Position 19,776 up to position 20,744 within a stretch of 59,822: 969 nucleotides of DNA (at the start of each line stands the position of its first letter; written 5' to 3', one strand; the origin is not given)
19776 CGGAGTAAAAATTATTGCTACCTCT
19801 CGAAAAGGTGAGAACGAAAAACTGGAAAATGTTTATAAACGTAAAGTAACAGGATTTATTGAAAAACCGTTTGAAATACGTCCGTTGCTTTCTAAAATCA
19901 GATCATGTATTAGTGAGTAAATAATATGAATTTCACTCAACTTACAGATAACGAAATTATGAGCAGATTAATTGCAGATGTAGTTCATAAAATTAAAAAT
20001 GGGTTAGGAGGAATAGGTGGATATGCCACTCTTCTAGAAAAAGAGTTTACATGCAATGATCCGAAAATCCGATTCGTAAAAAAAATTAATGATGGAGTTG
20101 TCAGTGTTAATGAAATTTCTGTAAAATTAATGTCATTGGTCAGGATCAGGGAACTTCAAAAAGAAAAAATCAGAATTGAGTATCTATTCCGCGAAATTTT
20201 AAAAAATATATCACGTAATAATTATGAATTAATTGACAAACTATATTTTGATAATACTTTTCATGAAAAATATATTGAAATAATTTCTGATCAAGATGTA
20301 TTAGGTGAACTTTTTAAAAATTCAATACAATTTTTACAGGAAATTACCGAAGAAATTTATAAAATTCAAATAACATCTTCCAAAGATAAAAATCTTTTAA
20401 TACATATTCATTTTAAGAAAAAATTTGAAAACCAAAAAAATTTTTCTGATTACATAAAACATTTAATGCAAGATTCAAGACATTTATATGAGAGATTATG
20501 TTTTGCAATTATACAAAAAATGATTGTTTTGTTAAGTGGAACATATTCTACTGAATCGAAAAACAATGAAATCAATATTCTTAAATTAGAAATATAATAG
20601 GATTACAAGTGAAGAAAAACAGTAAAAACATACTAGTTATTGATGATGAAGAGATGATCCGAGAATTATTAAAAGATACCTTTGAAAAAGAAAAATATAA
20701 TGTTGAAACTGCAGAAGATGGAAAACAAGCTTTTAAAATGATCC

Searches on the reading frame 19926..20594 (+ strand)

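Call 16: search_protein_families(library=pfam, proteins=[window:19926-20594:+], max_evalue=0.00001)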
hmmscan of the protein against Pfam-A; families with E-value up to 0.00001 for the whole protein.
window:19926-20594:+ (223 aa): 0 families

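Call 54: search_protein_families(library=pfam, proteins=[window:19926-20594:+], max_evalue=0.01)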
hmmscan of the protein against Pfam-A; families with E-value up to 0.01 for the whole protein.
window:19926-20594:+ (223 aa): 2 families
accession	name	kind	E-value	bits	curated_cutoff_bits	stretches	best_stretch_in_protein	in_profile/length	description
PF00512.31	HisKA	-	4.6e-05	23.8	26.9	1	12-75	2-64/66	His Kinase A (phospho-acceptor) domain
PF21259.3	Rgg_C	-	0.0011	19.1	27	1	156-219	103-168/182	HTH-type transcriptional regulator Rgg, C-terminal domain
